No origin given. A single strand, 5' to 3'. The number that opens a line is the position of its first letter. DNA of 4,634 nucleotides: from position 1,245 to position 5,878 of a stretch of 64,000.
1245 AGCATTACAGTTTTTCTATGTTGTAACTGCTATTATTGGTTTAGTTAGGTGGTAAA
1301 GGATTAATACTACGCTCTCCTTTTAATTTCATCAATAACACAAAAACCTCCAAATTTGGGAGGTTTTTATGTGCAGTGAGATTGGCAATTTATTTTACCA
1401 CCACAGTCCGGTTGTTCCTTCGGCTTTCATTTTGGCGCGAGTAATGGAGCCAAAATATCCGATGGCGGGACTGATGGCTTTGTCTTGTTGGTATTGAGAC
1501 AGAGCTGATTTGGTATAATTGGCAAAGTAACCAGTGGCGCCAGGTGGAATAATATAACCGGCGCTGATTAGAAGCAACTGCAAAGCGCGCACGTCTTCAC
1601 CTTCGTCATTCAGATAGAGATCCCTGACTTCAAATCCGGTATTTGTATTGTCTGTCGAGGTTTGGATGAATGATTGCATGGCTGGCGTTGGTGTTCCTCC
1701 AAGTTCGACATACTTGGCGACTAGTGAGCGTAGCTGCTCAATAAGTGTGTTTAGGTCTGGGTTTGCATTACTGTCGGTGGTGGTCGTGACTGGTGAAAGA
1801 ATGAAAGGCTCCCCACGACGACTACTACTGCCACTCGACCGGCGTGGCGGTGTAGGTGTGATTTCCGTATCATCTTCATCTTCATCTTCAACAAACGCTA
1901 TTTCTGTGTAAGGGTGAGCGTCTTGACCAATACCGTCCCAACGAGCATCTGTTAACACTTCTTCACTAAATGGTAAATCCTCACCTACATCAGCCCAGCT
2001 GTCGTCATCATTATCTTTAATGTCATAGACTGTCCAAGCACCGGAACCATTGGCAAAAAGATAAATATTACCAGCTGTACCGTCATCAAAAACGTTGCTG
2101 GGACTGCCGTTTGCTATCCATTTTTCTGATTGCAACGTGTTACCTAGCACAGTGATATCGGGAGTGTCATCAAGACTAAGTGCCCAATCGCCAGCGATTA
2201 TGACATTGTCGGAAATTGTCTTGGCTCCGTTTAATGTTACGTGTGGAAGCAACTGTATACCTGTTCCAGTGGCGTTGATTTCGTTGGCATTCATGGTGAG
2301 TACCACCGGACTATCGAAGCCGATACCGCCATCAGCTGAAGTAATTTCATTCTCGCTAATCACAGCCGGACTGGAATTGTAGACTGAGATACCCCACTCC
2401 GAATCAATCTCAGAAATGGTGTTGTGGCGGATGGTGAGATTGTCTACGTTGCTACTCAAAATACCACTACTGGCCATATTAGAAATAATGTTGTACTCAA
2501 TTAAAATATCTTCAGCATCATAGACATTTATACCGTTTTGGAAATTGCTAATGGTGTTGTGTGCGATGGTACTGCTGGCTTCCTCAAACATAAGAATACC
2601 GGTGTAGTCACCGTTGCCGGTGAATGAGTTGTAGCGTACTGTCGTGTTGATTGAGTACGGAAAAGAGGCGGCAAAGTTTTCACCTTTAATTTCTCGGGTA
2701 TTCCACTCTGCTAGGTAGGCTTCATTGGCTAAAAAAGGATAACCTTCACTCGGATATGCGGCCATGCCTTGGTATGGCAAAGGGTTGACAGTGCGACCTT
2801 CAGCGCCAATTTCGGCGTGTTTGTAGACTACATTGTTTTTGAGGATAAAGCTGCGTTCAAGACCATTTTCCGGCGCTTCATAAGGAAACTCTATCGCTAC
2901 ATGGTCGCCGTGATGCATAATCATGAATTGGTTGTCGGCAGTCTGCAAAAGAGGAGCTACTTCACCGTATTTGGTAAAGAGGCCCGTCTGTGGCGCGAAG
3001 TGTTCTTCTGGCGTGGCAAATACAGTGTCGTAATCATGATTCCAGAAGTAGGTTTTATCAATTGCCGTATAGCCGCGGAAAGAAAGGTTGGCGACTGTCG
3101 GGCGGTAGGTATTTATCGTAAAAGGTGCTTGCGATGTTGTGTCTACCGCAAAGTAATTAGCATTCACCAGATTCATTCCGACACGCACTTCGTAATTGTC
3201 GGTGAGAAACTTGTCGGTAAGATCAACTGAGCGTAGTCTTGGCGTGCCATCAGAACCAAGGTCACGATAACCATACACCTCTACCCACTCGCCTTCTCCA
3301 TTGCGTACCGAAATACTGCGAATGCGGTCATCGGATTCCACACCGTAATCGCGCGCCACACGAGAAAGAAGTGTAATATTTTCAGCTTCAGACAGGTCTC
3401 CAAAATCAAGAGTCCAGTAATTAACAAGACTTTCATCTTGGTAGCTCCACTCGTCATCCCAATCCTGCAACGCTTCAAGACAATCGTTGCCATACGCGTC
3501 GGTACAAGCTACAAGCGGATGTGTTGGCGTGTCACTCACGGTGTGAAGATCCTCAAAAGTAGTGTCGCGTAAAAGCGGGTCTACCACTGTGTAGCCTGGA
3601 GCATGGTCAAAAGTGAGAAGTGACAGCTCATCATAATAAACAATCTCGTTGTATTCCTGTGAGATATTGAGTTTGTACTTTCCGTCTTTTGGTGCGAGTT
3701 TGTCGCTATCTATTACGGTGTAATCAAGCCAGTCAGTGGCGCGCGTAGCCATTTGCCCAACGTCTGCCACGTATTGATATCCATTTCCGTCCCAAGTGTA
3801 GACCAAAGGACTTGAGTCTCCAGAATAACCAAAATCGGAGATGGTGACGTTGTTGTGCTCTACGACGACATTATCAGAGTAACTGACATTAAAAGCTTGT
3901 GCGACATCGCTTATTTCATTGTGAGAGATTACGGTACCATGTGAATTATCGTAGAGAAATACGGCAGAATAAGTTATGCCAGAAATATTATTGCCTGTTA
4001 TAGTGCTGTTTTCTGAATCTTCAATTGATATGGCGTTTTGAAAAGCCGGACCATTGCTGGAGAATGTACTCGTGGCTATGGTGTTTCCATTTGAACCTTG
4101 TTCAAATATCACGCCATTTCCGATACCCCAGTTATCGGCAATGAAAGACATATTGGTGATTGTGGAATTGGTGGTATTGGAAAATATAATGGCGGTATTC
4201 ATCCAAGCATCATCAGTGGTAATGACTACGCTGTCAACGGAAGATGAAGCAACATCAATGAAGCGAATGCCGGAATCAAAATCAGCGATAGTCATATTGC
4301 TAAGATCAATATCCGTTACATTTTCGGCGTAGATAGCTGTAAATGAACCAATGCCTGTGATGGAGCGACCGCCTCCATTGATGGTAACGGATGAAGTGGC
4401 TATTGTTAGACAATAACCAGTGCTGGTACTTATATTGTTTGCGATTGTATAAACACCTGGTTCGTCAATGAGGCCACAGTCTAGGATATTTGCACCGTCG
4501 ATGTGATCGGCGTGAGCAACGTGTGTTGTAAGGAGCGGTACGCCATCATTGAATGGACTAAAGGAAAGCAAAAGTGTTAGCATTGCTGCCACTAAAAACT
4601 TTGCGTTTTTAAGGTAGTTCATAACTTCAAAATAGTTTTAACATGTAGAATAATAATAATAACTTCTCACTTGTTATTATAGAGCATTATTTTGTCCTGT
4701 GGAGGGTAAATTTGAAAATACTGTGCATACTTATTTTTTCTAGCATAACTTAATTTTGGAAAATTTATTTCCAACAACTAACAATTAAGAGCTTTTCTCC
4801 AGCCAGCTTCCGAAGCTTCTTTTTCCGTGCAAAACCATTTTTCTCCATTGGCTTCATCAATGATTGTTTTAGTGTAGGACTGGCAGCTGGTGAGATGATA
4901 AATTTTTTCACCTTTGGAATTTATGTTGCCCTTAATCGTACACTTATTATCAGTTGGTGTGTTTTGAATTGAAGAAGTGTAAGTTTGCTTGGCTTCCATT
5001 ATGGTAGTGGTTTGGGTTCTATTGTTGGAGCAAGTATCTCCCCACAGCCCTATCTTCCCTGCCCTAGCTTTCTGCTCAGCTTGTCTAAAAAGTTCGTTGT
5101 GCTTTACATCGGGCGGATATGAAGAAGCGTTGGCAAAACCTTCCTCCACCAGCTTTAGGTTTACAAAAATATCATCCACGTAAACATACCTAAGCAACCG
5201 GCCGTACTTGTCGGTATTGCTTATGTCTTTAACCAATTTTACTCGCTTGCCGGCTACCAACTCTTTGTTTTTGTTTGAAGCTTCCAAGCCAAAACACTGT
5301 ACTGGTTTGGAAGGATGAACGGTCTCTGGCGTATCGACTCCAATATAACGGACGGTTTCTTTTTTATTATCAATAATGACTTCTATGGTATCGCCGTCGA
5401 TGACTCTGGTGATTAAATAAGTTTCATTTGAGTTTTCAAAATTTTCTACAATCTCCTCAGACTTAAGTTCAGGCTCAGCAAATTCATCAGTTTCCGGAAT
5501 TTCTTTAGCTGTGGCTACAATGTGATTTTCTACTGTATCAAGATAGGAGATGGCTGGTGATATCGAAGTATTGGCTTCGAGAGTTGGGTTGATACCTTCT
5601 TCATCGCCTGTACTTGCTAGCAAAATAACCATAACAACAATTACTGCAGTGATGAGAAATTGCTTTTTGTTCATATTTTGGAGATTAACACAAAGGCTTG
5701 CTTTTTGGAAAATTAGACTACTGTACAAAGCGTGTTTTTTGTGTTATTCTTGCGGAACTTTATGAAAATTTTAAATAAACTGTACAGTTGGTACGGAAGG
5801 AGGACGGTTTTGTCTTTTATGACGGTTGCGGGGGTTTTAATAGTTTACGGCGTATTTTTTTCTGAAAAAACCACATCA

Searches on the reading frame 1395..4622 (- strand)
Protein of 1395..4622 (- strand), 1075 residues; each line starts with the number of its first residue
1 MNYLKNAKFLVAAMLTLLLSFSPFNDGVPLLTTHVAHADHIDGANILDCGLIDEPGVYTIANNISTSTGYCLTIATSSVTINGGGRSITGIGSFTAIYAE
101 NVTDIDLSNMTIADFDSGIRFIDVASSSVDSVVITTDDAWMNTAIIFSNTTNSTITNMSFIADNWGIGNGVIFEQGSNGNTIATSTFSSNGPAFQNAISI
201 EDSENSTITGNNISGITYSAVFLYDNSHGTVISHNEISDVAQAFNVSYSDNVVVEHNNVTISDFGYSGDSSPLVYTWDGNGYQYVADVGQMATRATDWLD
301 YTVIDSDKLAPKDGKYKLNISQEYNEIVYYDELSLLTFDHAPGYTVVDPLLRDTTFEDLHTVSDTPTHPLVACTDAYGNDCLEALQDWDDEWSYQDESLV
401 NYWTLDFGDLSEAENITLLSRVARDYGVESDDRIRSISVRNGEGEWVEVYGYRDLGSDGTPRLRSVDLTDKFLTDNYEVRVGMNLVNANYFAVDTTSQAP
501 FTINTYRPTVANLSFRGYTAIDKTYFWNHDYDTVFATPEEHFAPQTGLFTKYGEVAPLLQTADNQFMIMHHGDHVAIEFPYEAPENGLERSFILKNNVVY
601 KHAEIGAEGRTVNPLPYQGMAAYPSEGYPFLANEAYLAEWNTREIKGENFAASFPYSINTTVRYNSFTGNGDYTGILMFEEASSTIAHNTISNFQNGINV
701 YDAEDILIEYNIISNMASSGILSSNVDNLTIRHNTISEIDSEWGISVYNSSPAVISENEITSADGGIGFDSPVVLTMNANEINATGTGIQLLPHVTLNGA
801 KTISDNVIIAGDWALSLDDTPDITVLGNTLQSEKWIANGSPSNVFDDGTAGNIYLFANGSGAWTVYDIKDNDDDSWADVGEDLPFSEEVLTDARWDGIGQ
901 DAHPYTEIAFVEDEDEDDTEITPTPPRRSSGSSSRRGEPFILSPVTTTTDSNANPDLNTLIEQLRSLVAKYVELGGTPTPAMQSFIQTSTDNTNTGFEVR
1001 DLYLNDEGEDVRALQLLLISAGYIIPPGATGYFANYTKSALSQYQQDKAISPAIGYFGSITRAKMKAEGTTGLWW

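Call 28: search_protein_families(library=pfam, proteins=[window:1395-4622:-], max_evalue=0.00001)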
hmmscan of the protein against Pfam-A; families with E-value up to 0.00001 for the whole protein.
window:1395-4622:- (1075 aa): 3 families
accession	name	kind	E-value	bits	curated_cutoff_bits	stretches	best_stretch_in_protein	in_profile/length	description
PF13229.12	Beta_helix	-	1.2e-28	100.2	25.9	3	675-829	2-157/158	Right handed beta helix region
PF05048.19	NosD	-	7.9e-21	74.9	23.6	2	647-768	36-154/212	Periplasmic copper-binding protein (NosD)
PF01471.23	PG_binding_1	-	2.1e-08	34.7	23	1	1008-1064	2-56/57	Putative peptidoglycan binding domain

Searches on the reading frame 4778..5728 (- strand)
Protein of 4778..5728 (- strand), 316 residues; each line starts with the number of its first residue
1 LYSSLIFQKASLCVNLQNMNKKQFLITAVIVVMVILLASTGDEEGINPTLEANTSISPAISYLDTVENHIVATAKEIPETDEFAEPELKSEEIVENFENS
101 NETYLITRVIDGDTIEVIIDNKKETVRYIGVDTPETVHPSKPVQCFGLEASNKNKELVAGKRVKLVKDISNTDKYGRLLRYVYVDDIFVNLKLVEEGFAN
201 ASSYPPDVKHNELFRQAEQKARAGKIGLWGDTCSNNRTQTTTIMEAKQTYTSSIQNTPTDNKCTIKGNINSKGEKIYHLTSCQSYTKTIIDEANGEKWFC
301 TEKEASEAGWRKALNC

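Call 28: search_protein_families(library=pfam, proteins=[window:4778-5728:-], max_evalue=0.00001)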
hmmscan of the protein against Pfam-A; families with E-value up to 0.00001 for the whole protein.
window:4778-5728:- (316 aa): 1 family
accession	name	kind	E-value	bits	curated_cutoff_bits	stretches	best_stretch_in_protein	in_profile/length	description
PF00565.23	SNase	-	1.4e-26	93.5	21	1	125-230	1-106/107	Staphylococcal nuclease homologue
